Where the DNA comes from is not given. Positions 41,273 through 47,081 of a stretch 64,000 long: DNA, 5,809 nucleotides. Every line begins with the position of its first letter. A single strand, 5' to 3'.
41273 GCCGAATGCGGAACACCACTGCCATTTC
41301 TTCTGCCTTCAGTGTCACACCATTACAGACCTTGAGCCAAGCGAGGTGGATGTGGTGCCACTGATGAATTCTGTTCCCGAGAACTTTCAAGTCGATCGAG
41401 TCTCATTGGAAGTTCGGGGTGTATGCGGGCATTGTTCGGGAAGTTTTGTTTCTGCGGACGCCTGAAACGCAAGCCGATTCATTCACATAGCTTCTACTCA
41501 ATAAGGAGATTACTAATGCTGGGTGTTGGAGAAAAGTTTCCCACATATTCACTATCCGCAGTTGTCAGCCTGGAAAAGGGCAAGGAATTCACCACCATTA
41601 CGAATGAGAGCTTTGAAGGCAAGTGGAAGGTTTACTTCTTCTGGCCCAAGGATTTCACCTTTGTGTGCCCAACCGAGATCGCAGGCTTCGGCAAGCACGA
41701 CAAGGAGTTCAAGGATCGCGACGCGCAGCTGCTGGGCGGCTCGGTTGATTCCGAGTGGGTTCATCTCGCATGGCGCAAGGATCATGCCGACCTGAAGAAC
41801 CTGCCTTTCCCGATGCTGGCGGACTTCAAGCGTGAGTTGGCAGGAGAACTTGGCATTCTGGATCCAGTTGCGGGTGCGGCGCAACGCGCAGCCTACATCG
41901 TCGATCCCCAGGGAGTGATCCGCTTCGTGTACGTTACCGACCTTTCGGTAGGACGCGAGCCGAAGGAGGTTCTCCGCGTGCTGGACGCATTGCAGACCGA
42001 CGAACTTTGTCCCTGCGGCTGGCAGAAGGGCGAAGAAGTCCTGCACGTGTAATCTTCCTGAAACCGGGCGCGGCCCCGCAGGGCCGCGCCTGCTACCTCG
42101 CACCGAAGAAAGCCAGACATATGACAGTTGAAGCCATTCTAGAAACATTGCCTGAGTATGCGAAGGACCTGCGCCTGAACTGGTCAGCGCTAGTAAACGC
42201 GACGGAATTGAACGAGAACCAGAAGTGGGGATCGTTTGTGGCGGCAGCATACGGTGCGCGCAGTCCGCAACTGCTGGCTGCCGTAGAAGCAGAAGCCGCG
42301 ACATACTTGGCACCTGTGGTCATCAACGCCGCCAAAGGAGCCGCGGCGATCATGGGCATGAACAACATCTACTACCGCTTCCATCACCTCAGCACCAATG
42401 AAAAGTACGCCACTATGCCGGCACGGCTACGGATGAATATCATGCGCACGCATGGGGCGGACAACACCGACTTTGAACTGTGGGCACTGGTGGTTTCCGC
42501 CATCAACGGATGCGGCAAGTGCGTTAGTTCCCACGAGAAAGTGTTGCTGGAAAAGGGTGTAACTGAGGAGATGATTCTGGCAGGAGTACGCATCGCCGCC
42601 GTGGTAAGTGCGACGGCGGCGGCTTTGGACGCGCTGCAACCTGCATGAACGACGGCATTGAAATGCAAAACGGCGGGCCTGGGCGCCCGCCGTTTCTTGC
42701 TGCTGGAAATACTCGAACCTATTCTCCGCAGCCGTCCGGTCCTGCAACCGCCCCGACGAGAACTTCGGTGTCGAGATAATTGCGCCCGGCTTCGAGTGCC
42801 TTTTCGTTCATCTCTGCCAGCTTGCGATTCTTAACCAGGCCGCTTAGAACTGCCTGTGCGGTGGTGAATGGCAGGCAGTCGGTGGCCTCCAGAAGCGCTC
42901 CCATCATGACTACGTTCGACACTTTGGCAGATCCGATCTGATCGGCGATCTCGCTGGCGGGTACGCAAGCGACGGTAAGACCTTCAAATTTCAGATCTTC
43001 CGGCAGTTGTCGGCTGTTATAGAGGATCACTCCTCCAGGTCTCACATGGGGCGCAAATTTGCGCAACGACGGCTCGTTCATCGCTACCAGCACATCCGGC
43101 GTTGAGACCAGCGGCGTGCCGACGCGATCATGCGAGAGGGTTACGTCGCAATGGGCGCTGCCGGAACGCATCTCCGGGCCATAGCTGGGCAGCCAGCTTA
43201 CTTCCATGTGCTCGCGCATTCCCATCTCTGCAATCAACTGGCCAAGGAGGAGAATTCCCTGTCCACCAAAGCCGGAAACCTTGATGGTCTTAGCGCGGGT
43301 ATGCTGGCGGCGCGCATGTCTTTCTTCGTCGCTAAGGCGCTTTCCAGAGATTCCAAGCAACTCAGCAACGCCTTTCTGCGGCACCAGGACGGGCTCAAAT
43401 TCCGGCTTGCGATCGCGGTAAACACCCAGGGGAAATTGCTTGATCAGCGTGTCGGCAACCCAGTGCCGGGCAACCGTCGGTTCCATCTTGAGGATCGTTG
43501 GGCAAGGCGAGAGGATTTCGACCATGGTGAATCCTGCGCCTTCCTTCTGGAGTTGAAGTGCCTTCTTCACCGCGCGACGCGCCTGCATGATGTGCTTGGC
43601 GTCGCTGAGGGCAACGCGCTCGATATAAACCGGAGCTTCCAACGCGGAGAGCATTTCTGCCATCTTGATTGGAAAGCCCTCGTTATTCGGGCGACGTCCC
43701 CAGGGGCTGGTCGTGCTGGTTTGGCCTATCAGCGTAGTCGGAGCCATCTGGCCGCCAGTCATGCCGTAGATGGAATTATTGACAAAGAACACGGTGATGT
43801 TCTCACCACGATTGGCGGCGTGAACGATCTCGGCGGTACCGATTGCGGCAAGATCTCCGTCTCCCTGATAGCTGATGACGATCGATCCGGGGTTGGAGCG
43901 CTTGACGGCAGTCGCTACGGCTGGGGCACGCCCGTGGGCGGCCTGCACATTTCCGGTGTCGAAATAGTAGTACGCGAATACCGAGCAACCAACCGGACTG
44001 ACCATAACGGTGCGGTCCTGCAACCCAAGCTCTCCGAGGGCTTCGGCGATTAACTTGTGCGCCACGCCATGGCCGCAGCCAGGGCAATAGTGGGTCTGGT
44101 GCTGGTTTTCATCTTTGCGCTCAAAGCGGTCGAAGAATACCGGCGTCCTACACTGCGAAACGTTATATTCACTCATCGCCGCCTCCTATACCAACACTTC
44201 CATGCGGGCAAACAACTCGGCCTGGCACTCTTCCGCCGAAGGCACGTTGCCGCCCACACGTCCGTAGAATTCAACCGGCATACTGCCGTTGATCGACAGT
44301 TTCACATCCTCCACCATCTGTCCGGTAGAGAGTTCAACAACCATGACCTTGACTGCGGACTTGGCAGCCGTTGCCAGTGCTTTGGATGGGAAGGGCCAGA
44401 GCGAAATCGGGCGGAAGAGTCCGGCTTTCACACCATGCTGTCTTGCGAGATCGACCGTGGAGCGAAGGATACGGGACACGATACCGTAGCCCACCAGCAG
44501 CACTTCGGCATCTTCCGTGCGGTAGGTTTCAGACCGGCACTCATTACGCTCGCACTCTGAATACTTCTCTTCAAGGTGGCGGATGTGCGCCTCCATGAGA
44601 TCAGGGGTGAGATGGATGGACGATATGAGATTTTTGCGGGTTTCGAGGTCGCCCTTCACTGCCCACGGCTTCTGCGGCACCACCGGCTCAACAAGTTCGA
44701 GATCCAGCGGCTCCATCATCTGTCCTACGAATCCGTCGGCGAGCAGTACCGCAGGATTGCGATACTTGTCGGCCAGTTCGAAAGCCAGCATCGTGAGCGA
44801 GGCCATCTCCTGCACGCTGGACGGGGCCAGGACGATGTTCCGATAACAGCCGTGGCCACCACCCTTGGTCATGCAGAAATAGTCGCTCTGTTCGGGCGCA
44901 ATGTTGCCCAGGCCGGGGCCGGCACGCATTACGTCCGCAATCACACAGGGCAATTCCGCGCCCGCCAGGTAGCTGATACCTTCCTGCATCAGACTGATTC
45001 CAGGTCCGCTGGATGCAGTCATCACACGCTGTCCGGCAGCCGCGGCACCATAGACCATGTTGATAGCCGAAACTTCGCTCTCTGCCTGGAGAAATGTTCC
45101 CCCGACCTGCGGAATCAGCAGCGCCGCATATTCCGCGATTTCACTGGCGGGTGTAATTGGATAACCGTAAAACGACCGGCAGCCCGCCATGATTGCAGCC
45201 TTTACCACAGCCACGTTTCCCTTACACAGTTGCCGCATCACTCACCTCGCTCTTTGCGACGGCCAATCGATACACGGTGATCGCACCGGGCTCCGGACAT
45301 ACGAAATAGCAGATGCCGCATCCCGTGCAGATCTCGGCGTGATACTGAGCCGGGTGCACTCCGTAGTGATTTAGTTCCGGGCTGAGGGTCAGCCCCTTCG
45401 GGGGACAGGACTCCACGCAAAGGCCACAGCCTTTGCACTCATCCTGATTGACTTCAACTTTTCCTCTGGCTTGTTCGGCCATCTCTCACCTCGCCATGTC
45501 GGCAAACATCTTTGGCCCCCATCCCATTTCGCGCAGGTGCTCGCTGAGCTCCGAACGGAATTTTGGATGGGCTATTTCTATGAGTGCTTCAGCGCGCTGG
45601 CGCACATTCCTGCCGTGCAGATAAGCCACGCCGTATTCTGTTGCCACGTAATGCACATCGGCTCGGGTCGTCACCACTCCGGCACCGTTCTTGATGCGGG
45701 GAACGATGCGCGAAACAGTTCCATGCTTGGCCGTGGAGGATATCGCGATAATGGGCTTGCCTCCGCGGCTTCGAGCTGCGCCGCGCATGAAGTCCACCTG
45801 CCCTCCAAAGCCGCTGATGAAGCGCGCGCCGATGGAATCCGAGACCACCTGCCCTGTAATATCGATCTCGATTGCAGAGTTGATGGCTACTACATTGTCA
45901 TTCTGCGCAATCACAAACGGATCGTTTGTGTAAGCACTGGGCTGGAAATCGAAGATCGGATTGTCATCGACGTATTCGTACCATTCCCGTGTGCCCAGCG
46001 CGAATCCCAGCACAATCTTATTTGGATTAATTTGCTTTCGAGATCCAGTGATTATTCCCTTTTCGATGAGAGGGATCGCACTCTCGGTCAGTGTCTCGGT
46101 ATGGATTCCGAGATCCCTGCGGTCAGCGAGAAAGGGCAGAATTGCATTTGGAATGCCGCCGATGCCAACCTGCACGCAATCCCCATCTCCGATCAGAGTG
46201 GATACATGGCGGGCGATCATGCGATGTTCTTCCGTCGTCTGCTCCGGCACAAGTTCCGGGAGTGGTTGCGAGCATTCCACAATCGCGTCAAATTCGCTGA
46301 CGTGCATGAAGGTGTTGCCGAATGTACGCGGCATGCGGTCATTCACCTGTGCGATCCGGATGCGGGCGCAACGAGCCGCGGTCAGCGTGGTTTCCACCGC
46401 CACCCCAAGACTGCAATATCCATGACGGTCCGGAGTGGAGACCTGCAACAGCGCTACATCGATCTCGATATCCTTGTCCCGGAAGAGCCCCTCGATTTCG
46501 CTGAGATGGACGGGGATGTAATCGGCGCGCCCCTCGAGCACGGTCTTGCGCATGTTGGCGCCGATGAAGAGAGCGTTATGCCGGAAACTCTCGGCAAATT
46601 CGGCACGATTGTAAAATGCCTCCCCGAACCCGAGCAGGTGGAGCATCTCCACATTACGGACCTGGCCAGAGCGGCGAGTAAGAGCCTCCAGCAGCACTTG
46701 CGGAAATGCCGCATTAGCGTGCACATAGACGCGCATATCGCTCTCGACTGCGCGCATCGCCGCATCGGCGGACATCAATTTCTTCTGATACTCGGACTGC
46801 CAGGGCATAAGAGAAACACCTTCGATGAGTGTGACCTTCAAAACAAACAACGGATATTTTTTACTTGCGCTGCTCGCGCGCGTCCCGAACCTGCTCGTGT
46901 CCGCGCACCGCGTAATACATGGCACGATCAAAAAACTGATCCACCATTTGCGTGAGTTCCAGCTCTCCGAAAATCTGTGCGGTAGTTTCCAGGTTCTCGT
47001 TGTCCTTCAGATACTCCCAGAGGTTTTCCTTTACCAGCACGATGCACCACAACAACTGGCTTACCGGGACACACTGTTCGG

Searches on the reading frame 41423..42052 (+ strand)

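Call 53: search_protein_families(library=pfam, proteins=[window:41423-42052:+])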
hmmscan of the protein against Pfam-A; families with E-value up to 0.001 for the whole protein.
window:41423-42052:+ (209 aa): 2 families
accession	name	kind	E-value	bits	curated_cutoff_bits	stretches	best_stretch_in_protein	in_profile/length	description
PF00578.27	AhpC-TSA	-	2.5e-31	108.6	26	1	35-168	1-123/124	AhpC/TSA family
PF08534.16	Redoxin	-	2.9e-12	47.1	26.6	1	35-183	2-144/148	Redoxin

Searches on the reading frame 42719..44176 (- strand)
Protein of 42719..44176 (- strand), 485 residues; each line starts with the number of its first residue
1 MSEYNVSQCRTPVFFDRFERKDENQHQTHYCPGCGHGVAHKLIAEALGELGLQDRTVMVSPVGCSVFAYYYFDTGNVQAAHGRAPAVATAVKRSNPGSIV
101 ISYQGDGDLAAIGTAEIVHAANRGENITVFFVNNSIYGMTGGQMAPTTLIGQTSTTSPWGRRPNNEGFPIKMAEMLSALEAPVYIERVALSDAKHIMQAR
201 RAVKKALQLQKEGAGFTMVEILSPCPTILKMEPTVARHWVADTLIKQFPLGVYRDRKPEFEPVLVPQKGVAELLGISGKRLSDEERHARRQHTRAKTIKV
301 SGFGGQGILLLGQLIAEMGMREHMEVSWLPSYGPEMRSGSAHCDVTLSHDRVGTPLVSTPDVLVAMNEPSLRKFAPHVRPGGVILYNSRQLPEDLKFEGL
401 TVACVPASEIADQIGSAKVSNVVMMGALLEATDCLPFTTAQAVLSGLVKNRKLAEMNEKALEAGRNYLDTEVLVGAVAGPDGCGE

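Call 53: search_protein_families(library=pfam, proteins=[window:42719-44176:-])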
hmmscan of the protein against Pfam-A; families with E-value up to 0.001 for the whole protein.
window:42719-44176:- (485 aa): 2 families
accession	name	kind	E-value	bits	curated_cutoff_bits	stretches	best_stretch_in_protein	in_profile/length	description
PF01558.24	POR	-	1.6e-36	126.5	27.4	1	304-465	1-172/173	Pyruvate ferredoxin/flavodoxin oxidoreductase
PF02775.26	TPP_enzyme_C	-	9.5e-21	74.6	21.9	1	70-220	20-150/151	Thiamine pyrophosphate enzyme, C-terminal TPP binding domain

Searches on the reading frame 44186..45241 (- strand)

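Call 53: search_protein_families(library=pfam, proteins=[window:44186-45241:-])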
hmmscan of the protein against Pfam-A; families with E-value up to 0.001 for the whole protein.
window:44186-45241:- (351 aa): 3 families
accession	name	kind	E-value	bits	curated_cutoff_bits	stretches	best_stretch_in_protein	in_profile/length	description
PF01855.24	POR_N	-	6e-52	177.1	27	1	15-231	2-223/231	Pyruvate flavodoxin/ferredoxin oxidoreductase, thiamine diP-bdg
PF17147.9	PFOR_II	-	9.4e-25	87.4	27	1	245-338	1-101/102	Pyruvate:ferredoxin oxidoreductase core domain II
PF02780.25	Transketolase_C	-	0.00025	21.4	25.9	1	242-303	7-68/124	Transketolase, C-terminal domain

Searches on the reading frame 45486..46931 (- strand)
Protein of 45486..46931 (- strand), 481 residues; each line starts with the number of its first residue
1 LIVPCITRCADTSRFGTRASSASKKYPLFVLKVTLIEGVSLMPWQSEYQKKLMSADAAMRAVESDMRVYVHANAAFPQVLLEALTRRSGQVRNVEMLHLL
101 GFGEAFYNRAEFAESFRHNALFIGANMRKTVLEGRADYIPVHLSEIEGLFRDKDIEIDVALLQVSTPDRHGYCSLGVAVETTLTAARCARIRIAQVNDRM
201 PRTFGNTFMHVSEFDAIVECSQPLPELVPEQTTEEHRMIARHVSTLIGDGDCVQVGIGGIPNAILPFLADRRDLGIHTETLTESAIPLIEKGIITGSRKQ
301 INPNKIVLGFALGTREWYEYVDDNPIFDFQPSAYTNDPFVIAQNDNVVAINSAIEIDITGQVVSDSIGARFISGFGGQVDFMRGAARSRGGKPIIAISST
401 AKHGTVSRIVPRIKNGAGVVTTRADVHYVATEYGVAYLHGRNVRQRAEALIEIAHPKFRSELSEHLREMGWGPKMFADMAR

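Call 53: search_protein_families(library=pfam, proteins=[window:45486-46931:-])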
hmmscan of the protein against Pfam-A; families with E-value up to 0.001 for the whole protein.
window:45486-46931:- (481 aa): 3 families
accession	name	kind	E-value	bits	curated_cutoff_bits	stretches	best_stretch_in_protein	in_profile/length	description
PF13336.12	AcetylCoA_hyd_C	-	2.3e-66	222.9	23.7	1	313-465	1-153/154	Acetyl-CoA hydrolase/transferase C-terminal domain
PF02550.21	AcetylCoA_hydro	-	1.5e-22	81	24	1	45-219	2-188/198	Acetyl-CoA hydrolase/transferase N-terminal domain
PF00455.28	DeoRC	-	0.00077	19.9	31.8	0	233-282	3-52/160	DeoR C terminal sensor domain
